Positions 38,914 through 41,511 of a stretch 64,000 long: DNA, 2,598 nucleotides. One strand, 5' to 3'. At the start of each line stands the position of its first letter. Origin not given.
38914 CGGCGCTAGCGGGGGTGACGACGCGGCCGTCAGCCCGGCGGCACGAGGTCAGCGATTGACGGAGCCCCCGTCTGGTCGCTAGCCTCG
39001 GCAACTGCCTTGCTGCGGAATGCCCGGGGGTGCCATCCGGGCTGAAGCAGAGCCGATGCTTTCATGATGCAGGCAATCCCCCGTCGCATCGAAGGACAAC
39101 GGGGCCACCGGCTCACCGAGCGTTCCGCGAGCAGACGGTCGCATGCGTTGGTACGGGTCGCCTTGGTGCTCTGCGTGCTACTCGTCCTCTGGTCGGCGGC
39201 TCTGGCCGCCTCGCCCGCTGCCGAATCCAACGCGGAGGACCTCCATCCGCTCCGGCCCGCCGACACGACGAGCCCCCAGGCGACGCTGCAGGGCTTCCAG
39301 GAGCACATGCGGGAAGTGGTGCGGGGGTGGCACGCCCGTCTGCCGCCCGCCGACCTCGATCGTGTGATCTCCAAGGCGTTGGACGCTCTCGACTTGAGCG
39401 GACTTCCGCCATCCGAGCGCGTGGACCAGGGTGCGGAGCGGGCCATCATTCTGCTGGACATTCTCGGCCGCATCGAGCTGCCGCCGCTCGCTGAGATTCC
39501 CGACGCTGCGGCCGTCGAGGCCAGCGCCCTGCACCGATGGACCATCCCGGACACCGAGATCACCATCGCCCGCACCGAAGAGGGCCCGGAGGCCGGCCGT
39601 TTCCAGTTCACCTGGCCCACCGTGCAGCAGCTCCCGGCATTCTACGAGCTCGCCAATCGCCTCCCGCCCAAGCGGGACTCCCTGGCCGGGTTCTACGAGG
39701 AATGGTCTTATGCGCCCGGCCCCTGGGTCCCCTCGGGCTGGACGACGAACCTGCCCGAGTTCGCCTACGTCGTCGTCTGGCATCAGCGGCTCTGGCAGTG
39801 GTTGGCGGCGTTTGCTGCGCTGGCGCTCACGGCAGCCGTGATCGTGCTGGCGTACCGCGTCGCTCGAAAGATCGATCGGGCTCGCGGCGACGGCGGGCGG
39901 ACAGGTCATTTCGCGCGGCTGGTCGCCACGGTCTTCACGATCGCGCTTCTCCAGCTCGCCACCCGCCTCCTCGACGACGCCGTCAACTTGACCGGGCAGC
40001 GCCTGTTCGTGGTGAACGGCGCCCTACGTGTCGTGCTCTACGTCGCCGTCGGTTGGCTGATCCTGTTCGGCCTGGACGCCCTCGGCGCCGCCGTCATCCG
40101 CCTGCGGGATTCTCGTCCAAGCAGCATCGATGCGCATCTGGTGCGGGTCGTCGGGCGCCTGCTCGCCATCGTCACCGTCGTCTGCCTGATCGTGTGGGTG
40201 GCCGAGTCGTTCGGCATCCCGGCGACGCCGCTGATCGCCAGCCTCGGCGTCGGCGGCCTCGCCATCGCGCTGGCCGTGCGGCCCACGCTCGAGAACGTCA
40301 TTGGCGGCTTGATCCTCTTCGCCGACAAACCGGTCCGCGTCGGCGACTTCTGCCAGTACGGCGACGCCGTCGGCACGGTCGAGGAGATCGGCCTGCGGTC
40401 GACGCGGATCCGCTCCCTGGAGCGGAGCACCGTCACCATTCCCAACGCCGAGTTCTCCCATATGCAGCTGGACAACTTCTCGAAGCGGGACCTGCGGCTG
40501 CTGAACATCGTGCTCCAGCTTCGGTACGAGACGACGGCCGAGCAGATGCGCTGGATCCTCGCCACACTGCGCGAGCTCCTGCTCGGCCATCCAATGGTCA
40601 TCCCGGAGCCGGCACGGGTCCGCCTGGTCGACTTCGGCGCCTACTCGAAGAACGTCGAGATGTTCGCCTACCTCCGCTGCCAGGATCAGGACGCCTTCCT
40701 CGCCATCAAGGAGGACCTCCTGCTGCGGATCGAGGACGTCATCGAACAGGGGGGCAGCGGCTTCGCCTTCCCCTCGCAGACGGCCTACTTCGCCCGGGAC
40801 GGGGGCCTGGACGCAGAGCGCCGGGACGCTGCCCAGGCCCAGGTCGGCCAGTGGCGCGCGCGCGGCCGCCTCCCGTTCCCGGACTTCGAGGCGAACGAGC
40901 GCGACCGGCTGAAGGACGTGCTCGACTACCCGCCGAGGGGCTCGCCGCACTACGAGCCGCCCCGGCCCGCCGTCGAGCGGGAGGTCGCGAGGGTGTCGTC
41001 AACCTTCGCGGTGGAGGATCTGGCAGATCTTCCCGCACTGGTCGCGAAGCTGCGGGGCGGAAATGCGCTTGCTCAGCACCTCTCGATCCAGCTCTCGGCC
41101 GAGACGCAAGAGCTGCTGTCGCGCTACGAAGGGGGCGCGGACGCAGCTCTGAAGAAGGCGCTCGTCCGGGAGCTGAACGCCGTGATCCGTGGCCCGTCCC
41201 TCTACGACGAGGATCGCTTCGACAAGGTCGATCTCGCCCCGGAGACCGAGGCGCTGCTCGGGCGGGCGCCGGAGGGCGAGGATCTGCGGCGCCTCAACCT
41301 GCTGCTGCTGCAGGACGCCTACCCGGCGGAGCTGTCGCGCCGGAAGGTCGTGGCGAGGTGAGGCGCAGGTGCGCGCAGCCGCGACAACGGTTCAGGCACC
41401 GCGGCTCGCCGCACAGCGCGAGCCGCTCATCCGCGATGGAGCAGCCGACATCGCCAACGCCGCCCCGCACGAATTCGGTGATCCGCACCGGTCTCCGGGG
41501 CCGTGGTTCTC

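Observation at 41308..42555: ppk2 bracketed by 51-bp imperfect direct repeats derived from the 3' end of mscS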

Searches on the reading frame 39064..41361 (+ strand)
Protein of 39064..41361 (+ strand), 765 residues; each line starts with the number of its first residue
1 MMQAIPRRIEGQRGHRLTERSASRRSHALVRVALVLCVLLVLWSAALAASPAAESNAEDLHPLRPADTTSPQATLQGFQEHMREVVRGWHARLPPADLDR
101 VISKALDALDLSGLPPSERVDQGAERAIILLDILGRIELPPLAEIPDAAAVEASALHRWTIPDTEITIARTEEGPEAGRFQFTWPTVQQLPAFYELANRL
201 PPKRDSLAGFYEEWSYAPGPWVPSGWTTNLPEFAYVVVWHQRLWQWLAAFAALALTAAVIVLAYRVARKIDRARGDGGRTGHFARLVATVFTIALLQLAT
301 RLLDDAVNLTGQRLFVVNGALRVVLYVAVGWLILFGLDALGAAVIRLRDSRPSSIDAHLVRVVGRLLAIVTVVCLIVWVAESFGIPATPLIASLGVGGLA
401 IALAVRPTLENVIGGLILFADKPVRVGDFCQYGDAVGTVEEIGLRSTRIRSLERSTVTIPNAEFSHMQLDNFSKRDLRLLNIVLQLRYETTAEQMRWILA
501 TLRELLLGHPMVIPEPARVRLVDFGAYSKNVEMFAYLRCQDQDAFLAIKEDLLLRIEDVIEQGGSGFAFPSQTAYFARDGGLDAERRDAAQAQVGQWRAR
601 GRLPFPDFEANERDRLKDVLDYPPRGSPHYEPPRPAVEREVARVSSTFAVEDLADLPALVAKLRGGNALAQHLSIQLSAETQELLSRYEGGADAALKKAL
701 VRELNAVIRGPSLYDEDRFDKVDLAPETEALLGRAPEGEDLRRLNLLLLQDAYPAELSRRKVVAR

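Call 6: search_protein_families(library=pfam, proteins=[window:39064-41361:+])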
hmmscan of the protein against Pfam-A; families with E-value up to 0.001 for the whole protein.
window:39064-41361:+ (765 aa): 3 families
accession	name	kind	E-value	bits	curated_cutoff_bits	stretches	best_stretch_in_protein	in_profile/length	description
PF00924.24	MS_channel_2nd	-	3.3e-19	69.2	20.2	1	409-474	3-68/68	Mechanosensitive ion channel, beta-domain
PF21088.3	MS_channel_1st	-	4.5e-06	27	23.1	1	366-405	2-41/42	Mechanosensitive ion channel, transmembrane helices 2/3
PF21082.3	MS_channel_3rd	-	7.3e-05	23.6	21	1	481-564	2-85/88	Mechanosensitive ion channel MscS, C-terminal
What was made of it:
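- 39064..41361 (+): MscS-family mechanosensitive channel gene (765 aa) with a C-terminal extension of about 190 aa. PF00924, PF21088 and PF21082 match (call 6).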

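Call 7: search_protein_families(library=ncbifam, proteins=[window:39064-41361:+])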
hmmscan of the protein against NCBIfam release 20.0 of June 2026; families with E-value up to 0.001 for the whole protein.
window:39064-41361:+ (765 aa): 6 families
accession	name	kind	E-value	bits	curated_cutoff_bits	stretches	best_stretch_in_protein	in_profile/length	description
NF007662.0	PRK10334.1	subfamily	2.3e-19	69.7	321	1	320-576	28-277/286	small-conductance mechanosensitive channel MscS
NF047602.1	MscsSHelicob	equivalog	4.8e-19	68.8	400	1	356-562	42-244/260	small-conductance mechanosensitive channel MscS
NF047601.1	MscSThanab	equivalog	4.4e-14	52.6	500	1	373-572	78-272/280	small-conductance mechanosensitive channel MscS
NF008438.0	PRK11281.1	equivalog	4e-13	48.1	991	1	390-538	908-1052/1113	mechanosensitive channel MscK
NF008180.0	PRK10929.1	equivalog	9.9e-10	36.9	809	1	390-499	905-1012/1109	miniconductance mechanosensitive channel MscM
NF008542.0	PRK11465.1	equivalog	6.3e-09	34.6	596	1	284-460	430-610/741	mechanosensitive channel protein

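Call 8: find_homologous_proteins(query=window:39064-41361:+, max_evalue=1e-20)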
Query window:39064-41361:+ (765 aa): 2926 proteins with E <= 1e-20 among 8000 candidates; the best 120 are listed.
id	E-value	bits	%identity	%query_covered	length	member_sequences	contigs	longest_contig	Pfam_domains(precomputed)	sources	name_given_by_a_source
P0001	0.0e+0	1693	100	100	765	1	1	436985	PF21088.3,PF00924.25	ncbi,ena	-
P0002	0.0e+0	1194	74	92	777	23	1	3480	PF00924.25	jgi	jgi:MscS family membrane protein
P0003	0.0e+0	1165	72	94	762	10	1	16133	PF00924.25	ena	-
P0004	0.0e+0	1138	70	94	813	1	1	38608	PF21088.3,PF00924.25,PF21082.3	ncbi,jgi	-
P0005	0.0e+0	1133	71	92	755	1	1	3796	PF00924.25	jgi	jgi:MscS family membrane protein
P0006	0.0e+0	1114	69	95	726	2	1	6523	PF00924.25,PF21082.3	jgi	jgi:MscS family membrane protein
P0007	0.0e+0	1085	67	93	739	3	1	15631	PF00924.25,PF21082.3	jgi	jgi:MscS family membrane protein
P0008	0.0e+0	1084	69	92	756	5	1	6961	PF00924.25,PF21082.3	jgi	jgi:MscS family membrane protein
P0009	0.0e+0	1024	62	96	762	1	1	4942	PF21088.3,PF00924.25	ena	-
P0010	4.5e-262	890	66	77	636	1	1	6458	PF00924.25,PF21082.3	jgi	jgi:MscS family membrane protein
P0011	5.5e-261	886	56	95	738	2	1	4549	PF00924.25,PF21082.3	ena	-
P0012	1.9e-260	885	73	71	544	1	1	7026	PF00924.25,PF21082.3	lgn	-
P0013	6.8e-258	876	57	94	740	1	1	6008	PF00924.25,PF21082.3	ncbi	-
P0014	2.0e-257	875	57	96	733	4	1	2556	PF00924.25,PF21082.3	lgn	-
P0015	1.0e-253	862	65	78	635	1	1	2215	PF00924.25,PF21082.3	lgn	-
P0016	1.4e-250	852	54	96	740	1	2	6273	PF00924.25,PF21082.3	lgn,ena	-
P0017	2.5e-242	825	71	66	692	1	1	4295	PF21088.3,PF00924.25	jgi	jgi:MscS family membrane protein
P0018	2.0e-233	795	60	78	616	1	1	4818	PF00924.25,PF21082.3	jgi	jgi:MscS family membrane protein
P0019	6.3e-226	770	47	91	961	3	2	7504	PF00924.25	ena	-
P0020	1.7e-219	749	46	91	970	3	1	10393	PF00924.25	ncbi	-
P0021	8.1e-213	727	44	91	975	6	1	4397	PF00924.25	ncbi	ncbi:mechanosensitive ion channel family protein [Petrachloros mirabilis]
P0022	7.7e-212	724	45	90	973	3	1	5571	PF00924.25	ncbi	-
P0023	6.7e-210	717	46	91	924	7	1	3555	PF00924.25,PF21082.3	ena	-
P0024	2.9e-208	712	44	90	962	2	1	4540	PF00924.25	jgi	-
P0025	2.7e-206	705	46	91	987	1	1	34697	PF00924.25,PF21082.3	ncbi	-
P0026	1.1e-205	704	44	91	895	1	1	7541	PF00924.25,PF21082.3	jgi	jgi:MscS family membrane protein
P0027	1.9e-205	703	46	92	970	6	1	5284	PF00924.25,PF21082.3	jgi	-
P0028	2.1e-205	703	44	91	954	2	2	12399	PF00924.25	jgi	-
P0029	1.4e-204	700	44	91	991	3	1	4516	PF00924.25,PF21082.3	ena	-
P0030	2.0e-204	699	43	94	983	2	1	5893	PF00924.25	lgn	-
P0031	4.6e-204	698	44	91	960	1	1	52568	PF00924.25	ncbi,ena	-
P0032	2.3e-203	696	45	91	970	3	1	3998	PF00924.25,PF21082.3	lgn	-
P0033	8.4e-203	694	56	78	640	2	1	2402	PF00924.25,PF21082.3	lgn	-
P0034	1.8e-202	693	46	86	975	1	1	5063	PF00924.25,PF21082.3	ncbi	ncbi:mechanosensitive ion channel family protein [Petrachloros mirabilis]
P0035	3.8e-202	692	44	94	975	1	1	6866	PF00924.25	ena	-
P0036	4.0e-202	692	45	91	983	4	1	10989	PF00924.25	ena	-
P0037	1.2e-201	690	43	91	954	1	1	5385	PF00924.25,PF21082.3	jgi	jgi:MscS family membrane protein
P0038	7.6e-201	687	43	91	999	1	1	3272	PF00924.25,PF21082.3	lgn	-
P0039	1.5e-200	687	55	75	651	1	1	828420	PF00924.25,PF21082.3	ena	-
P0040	2.0e-200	686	54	79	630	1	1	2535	PF00924.25,PF21082.3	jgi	jgi:MscS family membrane protein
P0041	2.2e-200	686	44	91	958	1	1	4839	PF00924.25,PF21082.3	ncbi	-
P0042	5.7e-200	685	44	94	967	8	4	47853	PF00924.25,PF21082.3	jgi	-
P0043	1.5e-199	683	43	90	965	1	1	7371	PF00924.25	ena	-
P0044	2.5e-199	682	54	78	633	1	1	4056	PF00924.25,PF21082.3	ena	-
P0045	4.7e-199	682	43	91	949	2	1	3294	PF00924.25,PF21082.3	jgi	-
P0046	6.8e-199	681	43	91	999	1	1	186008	PF00924.25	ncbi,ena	-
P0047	1.0e-198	680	42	91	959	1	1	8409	PF00924.25,PF21082.3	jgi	jgi:MscS family membrane protein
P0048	2.7e-198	679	44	91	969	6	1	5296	PF00924.25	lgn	-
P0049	3.5e-198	679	42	91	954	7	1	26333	PF00924.25,PF21082.3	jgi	jgi:MscS family membrane protein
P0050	3.9e-198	679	51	79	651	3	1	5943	PF00924.25,PF21082.3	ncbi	-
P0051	2.7e-197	676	43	91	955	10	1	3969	PF00924.25,PF21082.3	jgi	-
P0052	8.8e-197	674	55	76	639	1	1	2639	PF00924.25,PF21082.3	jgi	jgi:MscS family membrane protein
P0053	1.6e-196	673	44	91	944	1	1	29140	PF00924.25,PF21082.3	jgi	jgi:MscS family membrane protein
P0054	4.2e-196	672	44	94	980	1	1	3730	PF00924.25,PF21082.3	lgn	-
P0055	8.7e-196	671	46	86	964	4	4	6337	PF00924.25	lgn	-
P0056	4.5e-195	668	45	91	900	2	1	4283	PF00924.25,PF21082.3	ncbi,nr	ncbi:MAG TPA: mechanosensitive ion channel domain-containing protein [Sinorhizobium sp.]|nr:mechanos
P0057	9.9e-195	667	53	76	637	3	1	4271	PF00924.25,PF21082.3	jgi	jgi:MscS family membrane protein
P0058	8.0e-194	664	55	71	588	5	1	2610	PF00924.25,PF21082.3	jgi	jgi:MscS family membrane protein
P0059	3.3e-193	662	51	79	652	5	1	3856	PF00924.25,PF21082.3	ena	-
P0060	1.1e-192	661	41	90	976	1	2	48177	PF00924.25,PF21082.3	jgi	-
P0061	1.8e-191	657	51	79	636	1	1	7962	PF00924.25,PF21082.3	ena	-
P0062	2.6e-191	656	51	79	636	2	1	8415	PF00924.25,PF21082.3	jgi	jgi:MscS family membrane protein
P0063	1.5e-187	644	52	75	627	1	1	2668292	PF00924.25,PF21082.3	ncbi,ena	-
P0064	6.1e-187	642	43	93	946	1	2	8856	PF00924.25,PF21082.3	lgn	-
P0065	1.6e-186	640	42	91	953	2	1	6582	PF00924.25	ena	-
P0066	2.3e-186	640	51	76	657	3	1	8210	PF00924.25,PF21082.3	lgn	-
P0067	4.9e-186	639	45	91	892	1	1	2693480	PF00924.25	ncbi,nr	ncbi:MAG: mechanosensitive ion channel [Nitrospiraceae bacterium]|nr:MAG: mechanosensitive ion chann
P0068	4.9e-183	629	47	87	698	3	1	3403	PF00924.25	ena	-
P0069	2.8e-182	626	43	87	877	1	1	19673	PF00924.25,PF21082.3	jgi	-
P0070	1.5e-181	624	49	79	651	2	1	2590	PF00924.25,PF21082.3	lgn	-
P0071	5.9e-179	615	49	77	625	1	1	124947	PF21088.3,PF00924.25,PF21082.3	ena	-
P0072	3.9e-178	612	48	80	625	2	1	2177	PF00924.25,PF21082.3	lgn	-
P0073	7.6e-178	611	46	76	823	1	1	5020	PF00924.25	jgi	jgi:MscS family membrane protein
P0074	2.0e-177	610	49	79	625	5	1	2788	PF00924.25,PF21082.3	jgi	jgi:MscS family membrane protein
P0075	2.4e-177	610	50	78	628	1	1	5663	PF00924.25,PF21082.3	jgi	jgi:MscS family membrane protein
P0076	7.6e-177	608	50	79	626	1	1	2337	PF00924.25,PF21082.3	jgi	-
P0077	6.1e-176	605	49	75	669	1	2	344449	PF00924.25,PF21082.3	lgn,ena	-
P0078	6.3e-176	605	48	79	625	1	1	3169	PF00924.25,PF21082.3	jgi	jgi:MscS family membrane protein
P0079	2.0e-175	603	49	76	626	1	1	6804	PF00924.25,PF21082.3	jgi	jgi:MscS family membrane protein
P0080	2.6e-175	603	44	75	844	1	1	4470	PF00924.25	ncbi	-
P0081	7.4e-175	602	48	80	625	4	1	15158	PF00924.25,PF21082.3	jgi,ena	jgi:MscS family membrane protein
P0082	1.1e-174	601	46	85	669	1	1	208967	PF00924.25,PF21082.3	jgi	-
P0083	1.3e-174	601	49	77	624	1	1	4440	PF00924.25,PF21082.3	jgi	jgi:MscS family membrane protein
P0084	2.2e-174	600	49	79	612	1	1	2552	PF00924.25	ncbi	-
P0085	5.0e-174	599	47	75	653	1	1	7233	PF00924.25,PF21082.3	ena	-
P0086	5.5e-174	599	50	75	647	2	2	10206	PF00924.25,PF21082.3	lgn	-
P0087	5.5e-174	599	49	78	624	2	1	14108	PF00924.25,PF21082.3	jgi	jgi:MscS family membrane protein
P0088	9.4e-174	598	50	75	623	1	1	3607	PF00924.25,PF21082.3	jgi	jgi:MscS family membrane protein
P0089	1.3e-173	597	49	79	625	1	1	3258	PF21088.3,PF00924.25,PF21082.3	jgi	jgi:MscS family membrane protein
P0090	2.9e-173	596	41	91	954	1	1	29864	PF00924.25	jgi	-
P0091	4.0e-173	596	41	91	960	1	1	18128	PF00924.25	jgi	-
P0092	5.3e-173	595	49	74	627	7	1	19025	PF00924.25,PF21082.3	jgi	jgi:MscS family membrane protein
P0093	1.2e-172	594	48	79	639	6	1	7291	PF00924.25,PF21082.3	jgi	jgi:MscS family membrane protein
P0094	1.5e-172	594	49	75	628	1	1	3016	PF00924.25,PF21082.3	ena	-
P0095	1.9e-172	594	48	79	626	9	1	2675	PF00924.25,PF21082.3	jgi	jgi:MscS family membrane protein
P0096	2.6e-172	593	47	79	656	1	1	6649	PF00924.25,PF21082.3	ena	-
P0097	3.0e-172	593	43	76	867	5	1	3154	PF00924.25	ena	-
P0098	7.2e-172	592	44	74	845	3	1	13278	PF00924.25,PF21082.3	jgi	-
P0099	1.1e-171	591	48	78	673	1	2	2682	PF00924.25,PF21082.3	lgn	-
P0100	1.3e-171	591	47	76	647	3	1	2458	PF00924.25,PF21082.3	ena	-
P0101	1.4e-171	591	47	78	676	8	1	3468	PF00924.25,PF21082.3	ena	-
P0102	2.8e-171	590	49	74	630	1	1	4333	PF00924.25,PF21082.3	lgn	-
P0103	2.9e-171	590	51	75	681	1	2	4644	PF00924.25,PF21082.3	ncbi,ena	-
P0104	3.3e-171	590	48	77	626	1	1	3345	PF00924.25,PF21082.3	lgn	-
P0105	4.1e-171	589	49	78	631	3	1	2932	PF00924.25,PF21082.3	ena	-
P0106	5.3e-171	589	49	75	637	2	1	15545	PF00924.25,PF21082.3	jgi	jgi:MscS family membrane protein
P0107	1.1e-170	588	44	75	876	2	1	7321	PF00924.25,PF21082.3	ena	-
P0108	1.1e-170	588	48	78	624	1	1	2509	PF21088.3,PF00924.25,PF21082.3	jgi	jgi:MscS family membrane protein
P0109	2.5e-170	587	48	80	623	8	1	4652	PF00924.25,PF21082.3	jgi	jgi:MscS family membrane protein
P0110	2.9e-170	586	44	75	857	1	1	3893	PF00924.25,PF21082.3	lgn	-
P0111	4.5e-170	586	49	78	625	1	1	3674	PF21088.3,PF00924.25,PF21082.3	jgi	jgi:MscS family membrane protein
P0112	4.8e-170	586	49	75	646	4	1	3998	PF00924.25,PF21082.3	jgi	-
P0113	8.7e-170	585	49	76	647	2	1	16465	PF00924.25,PF21082.3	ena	-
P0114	9.3e-170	585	49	76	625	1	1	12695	PF00924.25,PF21082.3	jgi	jgi:MscS family membrane protein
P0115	1.3e-169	584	47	78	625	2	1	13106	PF00924.25,PF21082.3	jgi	jgi:MscS family membrane protein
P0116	1.3e-169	584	48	74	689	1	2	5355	PF00924.25,PF21082.3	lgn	-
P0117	1.4e-169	584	43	75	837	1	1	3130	PF00924.25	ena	-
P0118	1.7e-169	584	47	80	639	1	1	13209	PF00924.25,PF21082.3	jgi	-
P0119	1.9e-169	584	49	75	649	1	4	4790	PF00924.25,PF21082.3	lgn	-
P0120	5.1e-169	582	47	79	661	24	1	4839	PF00924.25,PF21082.3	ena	-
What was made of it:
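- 39064..41361 (+): An identical protein, P0001, is in the database (call 8).
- The source is a 437-kb contig listed by NCBI and ENA whose read support cannot be checked here (call 8).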

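Call 10: find_encoding_contigs(protein=P0004, flank=8000, max_places=3)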
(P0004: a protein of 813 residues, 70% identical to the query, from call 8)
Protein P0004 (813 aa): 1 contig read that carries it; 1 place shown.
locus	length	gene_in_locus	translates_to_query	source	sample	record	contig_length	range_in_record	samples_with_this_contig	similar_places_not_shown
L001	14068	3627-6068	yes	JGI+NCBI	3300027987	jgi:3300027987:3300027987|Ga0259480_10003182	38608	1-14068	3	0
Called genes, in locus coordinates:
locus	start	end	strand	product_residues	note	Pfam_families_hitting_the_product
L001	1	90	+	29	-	?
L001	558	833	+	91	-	PF01527:HTH_Tnp_1, PF13384:HTH_23 (weak)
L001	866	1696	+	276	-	PF13276:HTH_21, PF00665:rve, PF13683:rve_3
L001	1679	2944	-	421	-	PF07730:HisKA_3 (weak), PF02518:HATPase_c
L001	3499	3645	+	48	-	-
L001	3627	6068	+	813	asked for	PF21088:MS_channel_1st (faint), PF00924:MS_channel_2nd, PF21082:MS_channel_3rd (weak)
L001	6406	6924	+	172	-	PF01288:HPPK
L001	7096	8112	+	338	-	PF02826:2-Hacid_dh_C, PF03446:NAD_binding_2 (weak), PF07991:KARI_N, PF01450:KARI_C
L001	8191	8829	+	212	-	PF02666:PS_Dcarbxylase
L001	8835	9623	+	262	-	PF01066:CDP-OH_P_transf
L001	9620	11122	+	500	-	PF00682:HMGL-like, PF22617:HCS_D2, PF08502:LeuA_dimer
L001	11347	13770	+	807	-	PF20437:LonC_helical, PF13654:AAA_32, PF20436:LonB_AAA-LID, PF05362:Lon_C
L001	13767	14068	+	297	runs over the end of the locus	PF03279:Lip_A_acyltrans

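Call 11: find_encoding_contigs(protein=P0003, flank=8000, max_places=3)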
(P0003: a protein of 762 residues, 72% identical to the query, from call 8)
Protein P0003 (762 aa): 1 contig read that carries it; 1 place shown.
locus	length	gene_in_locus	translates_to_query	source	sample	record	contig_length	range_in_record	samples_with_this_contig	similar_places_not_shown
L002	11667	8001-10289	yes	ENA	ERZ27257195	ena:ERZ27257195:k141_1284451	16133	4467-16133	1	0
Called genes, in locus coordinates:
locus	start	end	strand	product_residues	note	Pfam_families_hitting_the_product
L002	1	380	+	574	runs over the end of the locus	PF00082:Peptidase_S8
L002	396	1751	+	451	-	-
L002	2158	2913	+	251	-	-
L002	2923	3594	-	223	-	-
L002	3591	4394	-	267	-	PF09865:DUF2092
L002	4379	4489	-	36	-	-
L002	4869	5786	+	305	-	PF00691:OmpA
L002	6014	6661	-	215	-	PF04831:POPDC1-3, PF00027:cNMP_binding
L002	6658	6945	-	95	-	-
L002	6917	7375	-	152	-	-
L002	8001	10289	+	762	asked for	PF00924:MS_channel_2nd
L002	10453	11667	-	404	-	?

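Call 12: find_encoding_contigs(protein=P0007, flank=8000, max_places=3)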
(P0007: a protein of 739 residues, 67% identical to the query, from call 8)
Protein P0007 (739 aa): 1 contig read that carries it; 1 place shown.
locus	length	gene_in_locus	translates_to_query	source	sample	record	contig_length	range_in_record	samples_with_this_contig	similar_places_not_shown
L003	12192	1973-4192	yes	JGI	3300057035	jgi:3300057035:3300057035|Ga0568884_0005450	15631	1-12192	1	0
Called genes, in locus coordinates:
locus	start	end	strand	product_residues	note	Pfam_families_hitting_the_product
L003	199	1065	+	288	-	-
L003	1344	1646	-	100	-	-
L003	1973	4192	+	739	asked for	PF00924:MS_channel_2nd, PF21082:MS_channel_3rd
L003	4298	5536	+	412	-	-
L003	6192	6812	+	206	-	-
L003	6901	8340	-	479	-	PF09913:DUF2142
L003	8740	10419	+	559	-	PF05496:RuvB_N (weak), PF13177:DNA_pol3_delta2, PF13401:AAA_22 (weak), PF13604:AAA_30 (faint), PF00004:AAA, PF07728:AAA_5 (weak), PF22608:DNAX_ATPase_lid, PF12169:DNA_pol3_gamma3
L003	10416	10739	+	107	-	PF02575:YbaB_DNA_bd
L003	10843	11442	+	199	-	PF21176:RecR_HhH, PF13662:Toprim_4, PF01751:Toprim, PF21175:RecR_C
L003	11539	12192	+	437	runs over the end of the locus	PF09861:Lar_N, PF21113:LarA_C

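Call 16: find_encoding_contigs(protein=P0001, flank=10000, max_places=3)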
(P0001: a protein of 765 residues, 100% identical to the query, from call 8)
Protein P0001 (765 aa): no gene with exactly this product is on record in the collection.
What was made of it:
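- Tried and rejected: The source contig itself could not be fetched (call 16).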
